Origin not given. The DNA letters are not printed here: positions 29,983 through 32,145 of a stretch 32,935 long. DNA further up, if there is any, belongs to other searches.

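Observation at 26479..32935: Duplicated three-gene A-B-C cassette of unassigned secreted and membrane proteins behind an OmpA-like gene, carried on an integrase island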

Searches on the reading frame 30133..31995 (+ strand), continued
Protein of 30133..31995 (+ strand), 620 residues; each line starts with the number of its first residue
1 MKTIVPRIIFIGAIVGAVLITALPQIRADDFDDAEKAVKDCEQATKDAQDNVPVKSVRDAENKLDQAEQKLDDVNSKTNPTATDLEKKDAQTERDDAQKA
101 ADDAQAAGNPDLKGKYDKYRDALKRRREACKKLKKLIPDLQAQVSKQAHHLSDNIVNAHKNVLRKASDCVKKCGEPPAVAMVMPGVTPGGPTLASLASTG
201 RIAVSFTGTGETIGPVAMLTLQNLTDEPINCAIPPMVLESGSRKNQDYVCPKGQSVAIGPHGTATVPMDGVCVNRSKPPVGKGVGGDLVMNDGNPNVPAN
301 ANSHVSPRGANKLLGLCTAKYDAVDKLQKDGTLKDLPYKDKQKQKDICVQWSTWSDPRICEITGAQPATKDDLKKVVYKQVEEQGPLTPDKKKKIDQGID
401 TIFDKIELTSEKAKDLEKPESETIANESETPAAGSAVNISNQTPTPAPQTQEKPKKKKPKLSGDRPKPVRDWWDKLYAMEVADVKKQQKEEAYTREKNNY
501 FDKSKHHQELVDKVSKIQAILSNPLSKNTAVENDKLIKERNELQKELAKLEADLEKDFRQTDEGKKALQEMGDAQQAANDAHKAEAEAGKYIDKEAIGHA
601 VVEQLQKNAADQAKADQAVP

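Call 68: search_protein_families(library=pfam, alignment_id=A6, max_evalue=0.00001)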
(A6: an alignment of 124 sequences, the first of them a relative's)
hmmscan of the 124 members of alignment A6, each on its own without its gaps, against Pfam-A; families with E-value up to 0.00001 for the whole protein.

A. member 1, L004:65-589:+ (174 aa): 0 families

B. families by the number of members that match (of 124 scanned): 117 families (the first 25 are shown)
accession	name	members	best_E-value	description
PF00905.27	Transpeptidase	7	1.2e-23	Penicillin binding protein transpeptidase domain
PF07963.17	N_methyl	6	2.2e-10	Prokaryotic N-terminal methylation motif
PF00912.28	Transgly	5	9.9e-63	Transglycosylase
PF11013.13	DUF2851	5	7e-58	Protein of unknown function (DUF2851)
PF00587.30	tRNA-synt_2b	5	4.5e-45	tRNA synthetase class II core domain (G, H, P, S and T)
PF07719.23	TPR_2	5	1.5e-14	Tetratricopeptide repeat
PF13428.12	TPR_14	5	1.3e-12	Tetratricopeptide repeat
PF02403.27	Seryl_tRNA_N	4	4.6e-28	Seryl-tRNA synthetase N-terminal domain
PF13432.12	TPR_16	4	1.8e-14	Tetratricopeptide repeat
PF01904.24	DUF72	3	1.4e-63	Protein of unknown function DUF72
PF02738.23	MoCoBD_1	3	5.1e-63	Molybdopterin cofactor-binding domain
PF13424.12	TPR_12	3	1.4e-50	Tetratricopeptide repeat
PF13525.12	YfiO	3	4.4e-19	Outer membrane lipoprotein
PF00515.34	TPR_1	3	2.3e-17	Tetratricopeptide repeat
PF04390.17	LptE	3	2.1e-16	Lipopolysaccharide-assembly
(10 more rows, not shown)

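Call 72: search_protein_families(library=pfam, proteins=[L007:8719-9840:+, L001:5557-7053:+, L001:7050-7454:+, L008:9278-10777:+, L019:4868-6349:+], max_evalue=0.01)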
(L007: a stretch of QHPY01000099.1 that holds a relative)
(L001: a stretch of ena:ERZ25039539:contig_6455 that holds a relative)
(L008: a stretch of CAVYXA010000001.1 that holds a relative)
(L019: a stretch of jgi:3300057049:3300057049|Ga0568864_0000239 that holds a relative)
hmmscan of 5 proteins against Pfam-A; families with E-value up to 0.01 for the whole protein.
L007:8719-9840:+ (373 aa): 1 family
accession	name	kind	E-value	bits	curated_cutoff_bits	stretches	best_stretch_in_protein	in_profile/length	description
PF12468.15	LRR_TTSS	-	0.0071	16.9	21.9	0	161-181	26-42/54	Type III secretion system leucine rich repeat protein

L001:5557-7053:+ (498 aa): 1 family
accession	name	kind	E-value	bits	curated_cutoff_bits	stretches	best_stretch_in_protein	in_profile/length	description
PF00263.26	Secretin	-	9.1e-10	38.8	27.5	2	206-234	138-166/169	Bacterial type II and III secretion system protein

L001:7050-7454:+ (134 aa): 0 families

L008:9278-10777:+ (499 aa): 1 family
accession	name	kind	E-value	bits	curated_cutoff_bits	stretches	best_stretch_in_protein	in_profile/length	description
PF00263.26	Secretin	-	4.1e-07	30.2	27.5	1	198-237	125-166/169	Bacterial type II and III secretion system protein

L019:4868-6349:+ (493 aa): 1 family
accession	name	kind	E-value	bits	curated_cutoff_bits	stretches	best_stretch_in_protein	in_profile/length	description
PF00263.26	Secretin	-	2.3e-09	37.5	27.5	1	130-190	2-82/169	Bacterial type II and III secretion system protein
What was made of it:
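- The first A gene of L001, L008 and L019, at 30-39 bits against a cut-off of 27.5 (call 72).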

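Call 78: fold_search(model_id=the predicted structure, library=viral)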
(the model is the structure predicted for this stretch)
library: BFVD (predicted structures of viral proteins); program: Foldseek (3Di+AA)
matches with E <= 10: 345; with E <= 0.001: 0
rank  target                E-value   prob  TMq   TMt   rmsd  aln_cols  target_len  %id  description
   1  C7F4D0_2              1.6e-02  0.21  0.10  0.06  63.1       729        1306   11  (no name in the UniProt tables at hand)
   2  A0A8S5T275            6.7e-02  0.97  0.14  0.16  19.4       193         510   16  Tail tape measure (Fragment) [Siphoviridae sp. ctnR15]
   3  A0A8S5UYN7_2          7.7e-02  0.51  0.09  0.07  38.3       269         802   16  Endosialidase chaperone [Siphoviridae sp. ctkKt3]
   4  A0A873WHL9            8.8e-02  0.11  0.09  0.07  31.6       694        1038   10  Tape measure protein N-terminal domain-containing protein [Providencia phage PSTCR4]
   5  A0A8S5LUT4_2          1.0e-01  0.41  0.09  0.07  64.7       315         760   15  Tail protein [Siphoviridae sp. ctMsr1]
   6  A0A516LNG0            1.5e-01  0.99  0.14  0.42  18.5       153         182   15  (no name in the UniProt tables at hand)
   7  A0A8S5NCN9            1.7e-01  0.18  0.08  0.06  26.2       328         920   13  SH3 domain protein [Caudovirales sp. ctSxd6]
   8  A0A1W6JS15            1.8e-01  0.12  0.11  0.11  33.5       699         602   11  Tail length tape-measure protein 1 [Salmonella phage SE1Kor]
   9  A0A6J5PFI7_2          1.8e-01  0.06  0.08  0.05  45.3       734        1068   10  Large polyvalent protein associated domain-containing protein [uncultured Caudovirales phage]
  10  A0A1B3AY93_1          2.1e-01  0.41  0.11  0.05  31.3       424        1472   11  Tape measure protein [Gordonia phage Bantam]
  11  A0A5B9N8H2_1          2.2e-01  0.35  0.08  0.05  29.0       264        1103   12  (no name in the UniProt tables at hand)
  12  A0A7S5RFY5            2.6e-01  0.75  0.10  0.11  20.2       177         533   19  (no name in the UniProt tables at hand)
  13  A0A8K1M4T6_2          2.8e-01  0.18  0.12  0.07  25.6       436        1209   10  SF3 helicase domain-containing protein [Sichuan mosquito picorna-like virus]
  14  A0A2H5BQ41            3.0e-01  0.57  0.10  0.18  27.5       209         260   17  Uncharacterized protein [Vibrio phage Vp_R1]
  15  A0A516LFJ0            3.0e-01  0.54  0.10  0.19  22.1       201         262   14  (no name in the UniProt tables at hand)
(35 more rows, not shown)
